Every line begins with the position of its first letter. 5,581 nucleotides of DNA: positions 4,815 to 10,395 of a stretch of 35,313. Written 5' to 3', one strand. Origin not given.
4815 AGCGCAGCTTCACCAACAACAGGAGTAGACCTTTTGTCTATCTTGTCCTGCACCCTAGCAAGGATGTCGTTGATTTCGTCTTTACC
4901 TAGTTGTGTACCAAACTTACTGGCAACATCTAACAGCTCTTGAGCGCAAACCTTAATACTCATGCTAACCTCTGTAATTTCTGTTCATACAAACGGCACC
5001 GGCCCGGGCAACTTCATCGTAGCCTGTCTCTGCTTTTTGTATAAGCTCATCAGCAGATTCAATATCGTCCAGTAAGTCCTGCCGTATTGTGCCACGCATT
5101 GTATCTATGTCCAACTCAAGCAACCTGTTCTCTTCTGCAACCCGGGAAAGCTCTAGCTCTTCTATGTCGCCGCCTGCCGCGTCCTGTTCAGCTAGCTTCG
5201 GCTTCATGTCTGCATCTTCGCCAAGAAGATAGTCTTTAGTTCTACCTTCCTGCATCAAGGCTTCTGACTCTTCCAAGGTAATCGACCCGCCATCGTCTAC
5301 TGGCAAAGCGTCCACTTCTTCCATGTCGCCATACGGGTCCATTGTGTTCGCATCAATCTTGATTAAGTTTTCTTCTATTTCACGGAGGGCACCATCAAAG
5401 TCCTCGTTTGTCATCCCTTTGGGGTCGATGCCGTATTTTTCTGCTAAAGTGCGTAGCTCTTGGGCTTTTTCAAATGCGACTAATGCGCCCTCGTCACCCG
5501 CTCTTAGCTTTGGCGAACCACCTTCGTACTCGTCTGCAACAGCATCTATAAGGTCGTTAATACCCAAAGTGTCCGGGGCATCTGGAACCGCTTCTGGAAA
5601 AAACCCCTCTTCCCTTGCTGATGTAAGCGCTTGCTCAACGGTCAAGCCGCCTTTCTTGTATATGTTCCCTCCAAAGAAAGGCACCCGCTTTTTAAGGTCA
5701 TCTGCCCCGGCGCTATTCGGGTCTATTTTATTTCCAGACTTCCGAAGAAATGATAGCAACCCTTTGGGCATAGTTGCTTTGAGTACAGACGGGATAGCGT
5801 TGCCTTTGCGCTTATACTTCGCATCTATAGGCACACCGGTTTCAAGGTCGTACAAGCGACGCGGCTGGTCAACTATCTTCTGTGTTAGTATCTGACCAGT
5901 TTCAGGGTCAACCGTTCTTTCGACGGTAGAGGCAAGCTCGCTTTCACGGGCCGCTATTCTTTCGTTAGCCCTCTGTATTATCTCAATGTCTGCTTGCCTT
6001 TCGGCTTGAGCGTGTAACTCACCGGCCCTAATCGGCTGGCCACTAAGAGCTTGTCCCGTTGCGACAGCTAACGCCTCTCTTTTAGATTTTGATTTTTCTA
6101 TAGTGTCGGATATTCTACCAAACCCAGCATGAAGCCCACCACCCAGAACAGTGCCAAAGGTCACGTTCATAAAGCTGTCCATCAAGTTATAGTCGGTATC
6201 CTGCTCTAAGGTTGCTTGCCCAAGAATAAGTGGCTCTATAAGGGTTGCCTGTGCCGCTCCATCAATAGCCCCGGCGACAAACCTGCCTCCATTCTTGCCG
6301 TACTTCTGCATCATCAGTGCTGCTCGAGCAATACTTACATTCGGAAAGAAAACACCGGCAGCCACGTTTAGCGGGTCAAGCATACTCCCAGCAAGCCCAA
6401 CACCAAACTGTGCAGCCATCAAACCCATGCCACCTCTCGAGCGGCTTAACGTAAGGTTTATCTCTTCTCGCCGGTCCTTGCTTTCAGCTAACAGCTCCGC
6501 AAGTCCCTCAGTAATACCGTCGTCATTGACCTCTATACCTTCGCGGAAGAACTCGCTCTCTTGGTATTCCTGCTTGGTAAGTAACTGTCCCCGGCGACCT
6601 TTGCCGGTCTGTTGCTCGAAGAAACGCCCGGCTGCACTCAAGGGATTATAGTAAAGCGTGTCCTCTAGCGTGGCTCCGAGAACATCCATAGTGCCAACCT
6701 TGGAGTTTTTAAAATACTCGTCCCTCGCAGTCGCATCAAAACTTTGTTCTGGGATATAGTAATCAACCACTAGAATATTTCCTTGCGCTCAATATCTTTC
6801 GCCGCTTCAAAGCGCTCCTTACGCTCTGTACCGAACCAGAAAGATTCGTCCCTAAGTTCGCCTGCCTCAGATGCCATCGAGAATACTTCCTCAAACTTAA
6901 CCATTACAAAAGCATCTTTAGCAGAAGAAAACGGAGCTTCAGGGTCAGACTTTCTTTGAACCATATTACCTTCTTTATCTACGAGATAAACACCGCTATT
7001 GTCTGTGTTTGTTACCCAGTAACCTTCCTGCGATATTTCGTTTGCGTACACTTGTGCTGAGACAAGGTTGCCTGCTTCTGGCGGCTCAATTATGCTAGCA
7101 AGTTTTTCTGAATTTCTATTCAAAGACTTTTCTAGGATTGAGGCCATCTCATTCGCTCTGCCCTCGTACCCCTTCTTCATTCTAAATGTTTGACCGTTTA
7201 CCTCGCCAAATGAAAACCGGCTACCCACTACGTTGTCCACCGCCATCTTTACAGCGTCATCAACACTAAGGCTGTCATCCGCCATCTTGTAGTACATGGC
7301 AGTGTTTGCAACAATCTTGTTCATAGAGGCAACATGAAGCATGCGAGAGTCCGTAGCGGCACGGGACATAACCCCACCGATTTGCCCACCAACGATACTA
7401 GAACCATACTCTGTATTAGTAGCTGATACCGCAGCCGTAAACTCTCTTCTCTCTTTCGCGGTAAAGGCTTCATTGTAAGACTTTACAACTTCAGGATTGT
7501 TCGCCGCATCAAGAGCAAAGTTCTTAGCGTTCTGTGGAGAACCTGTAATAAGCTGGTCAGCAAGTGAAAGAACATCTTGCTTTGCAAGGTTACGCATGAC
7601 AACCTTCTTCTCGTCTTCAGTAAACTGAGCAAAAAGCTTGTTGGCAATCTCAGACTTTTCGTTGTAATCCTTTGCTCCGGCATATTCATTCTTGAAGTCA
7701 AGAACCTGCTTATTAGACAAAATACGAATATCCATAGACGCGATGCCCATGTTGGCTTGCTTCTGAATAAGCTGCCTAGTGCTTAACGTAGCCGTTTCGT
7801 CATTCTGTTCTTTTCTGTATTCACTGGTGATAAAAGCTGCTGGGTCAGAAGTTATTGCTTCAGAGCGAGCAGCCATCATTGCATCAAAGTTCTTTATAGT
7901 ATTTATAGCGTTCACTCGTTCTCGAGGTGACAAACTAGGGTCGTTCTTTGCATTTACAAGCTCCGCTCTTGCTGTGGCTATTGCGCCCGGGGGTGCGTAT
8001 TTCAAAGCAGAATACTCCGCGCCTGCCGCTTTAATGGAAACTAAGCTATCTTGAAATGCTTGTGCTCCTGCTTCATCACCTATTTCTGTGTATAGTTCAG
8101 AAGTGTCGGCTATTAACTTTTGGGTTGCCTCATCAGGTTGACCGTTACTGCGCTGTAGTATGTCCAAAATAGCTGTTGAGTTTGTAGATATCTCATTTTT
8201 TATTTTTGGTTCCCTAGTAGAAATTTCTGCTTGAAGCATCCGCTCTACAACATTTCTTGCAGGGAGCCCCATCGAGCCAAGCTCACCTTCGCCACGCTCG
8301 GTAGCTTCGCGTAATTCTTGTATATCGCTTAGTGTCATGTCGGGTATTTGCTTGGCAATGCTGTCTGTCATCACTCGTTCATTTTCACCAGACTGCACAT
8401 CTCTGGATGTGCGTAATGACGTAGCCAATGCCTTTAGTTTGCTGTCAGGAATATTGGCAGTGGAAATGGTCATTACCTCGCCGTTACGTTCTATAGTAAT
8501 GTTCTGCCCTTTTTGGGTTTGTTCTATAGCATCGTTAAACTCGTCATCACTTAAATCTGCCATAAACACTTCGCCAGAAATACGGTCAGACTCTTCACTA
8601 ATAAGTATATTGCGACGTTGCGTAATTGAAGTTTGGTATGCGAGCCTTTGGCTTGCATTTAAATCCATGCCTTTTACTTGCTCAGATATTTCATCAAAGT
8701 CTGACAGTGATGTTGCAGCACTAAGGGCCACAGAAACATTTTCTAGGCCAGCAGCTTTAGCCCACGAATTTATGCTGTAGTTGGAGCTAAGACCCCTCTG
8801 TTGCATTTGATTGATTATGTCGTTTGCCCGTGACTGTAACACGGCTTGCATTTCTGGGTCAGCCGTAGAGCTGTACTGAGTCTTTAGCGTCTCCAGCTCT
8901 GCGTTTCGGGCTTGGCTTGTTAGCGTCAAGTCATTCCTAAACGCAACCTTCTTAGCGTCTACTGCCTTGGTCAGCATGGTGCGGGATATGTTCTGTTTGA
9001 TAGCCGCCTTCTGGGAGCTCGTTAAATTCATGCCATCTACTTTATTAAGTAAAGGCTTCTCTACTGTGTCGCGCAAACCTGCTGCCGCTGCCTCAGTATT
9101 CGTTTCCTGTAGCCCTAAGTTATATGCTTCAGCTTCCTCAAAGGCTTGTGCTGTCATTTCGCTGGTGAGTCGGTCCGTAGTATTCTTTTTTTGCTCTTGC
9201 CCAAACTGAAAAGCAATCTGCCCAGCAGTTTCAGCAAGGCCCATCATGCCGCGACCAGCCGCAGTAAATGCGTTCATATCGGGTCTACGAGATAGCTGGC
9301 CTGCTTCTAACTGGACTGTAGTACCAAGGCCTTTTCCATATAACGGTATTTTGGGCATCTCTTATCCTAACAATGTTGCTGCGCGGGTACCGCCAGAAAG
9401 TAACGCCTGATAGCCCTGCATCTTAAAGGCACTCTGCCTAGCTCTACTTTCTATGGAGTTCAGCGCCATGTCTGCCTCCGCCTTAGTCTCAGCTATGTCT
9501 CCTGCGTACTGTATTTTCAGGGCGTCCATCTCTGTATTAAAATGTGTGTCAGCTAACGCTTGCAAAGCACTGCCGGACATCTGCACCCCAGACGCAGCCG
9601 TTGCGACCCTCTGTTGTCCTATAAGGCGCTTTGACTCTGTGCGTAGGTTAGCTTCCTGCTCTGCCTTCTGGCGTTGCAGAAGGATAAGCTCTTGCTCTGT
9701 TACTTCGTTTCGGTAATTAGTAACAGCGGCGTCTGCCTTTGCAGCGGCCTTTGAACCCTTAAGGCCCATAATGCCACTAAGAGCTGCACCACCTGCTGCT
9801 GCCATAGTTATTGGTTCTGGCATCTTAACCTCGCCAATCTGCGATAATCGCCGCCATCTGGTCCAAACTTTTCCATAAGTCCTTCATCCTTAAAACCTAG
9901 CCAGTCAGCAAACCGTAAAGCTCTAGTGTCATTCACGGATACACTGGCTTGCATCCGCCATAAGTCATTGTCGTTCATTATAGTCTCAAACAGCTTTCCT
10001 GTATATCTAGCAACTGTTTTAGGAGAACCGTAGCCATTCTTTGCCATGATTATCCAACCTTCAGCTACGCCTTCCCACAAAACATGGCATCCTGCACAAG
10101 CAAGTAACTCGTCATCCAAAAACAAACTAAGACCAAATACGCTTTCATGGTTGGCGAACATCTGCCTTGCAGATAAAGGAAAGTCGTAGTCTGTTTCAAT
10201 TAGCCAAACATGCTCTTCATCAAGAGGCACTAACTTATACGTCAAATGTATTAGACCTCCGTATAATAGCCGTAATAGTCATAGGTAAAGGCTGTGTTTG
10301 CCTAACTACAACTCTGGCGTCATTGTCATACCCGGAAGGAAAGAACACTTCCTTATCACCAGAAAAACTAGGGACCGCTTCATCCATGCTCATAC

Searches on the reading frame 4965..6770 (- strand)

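Call 47: search_protein_families(library=phrogs, proteins=[window:4965-6770:-], max_evalue=0.001)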
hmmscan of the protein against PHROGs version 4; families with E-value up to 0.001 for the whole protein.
window:4965-6770:- (601 aa): 3 families
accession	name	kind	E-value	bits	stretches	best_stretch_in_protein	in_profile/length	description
phrog_3003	-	unknown function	2.8e-38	133.1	1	21-300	17-286/568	-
phrog_342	-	head and packaging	4.1e-12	45.9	1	118-454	311-498/1235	internal virion protein with endolysin domain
phrog_8824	-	unknown function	8.3e-07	29.8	1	80-257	102-271/390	-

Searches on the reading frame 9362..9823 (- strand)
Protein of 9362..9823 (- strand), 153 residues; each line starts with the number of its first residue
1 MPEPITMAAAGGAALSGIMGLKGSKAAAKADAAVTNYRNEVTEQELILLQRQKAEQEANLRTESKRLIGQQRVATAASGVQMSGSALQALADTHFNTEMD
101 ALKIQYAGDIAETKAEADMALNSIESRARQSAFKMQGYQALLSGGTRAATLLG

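Call 47: search_protein_families(library=phrogs, proteins=[window:9362-9823:-], max_evalue=0.001)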
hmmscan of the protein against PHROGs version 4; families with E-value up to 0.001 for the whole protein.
window:9362-9823:- (153 aa): 1 family
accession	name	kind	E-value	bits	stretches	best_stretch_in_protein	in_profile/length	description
phrog_418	-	head and packaging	1.4e-10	42.5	1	1-148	1-149/166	internal virion protein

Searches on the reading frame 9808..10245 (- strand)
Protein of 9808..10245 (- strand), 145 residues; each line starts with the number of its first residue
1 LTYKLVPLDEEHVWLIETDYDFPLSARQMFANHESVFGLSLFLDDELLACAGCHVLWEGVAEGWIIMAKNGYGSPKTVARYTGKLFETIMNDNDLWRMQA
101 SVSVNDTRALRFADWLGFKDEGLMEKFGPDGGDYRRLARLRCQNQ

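Call 47: search_protein_families(library=phrogs, proteins=[window:9808-10245:-], max_evalue=0.001)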
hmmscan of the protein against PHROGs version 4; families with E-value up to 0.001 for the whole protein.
window:9808-10245:- (145 aa): 2 families
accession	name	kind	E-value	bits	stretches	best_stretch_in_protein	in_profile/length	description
phrog_4177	-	unknown function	6.6e-17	62.9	1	6-141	4-143/143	-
phrog_308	-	head and packaging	4.6e-05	24.7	1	35-139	47-148/151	internal virion protein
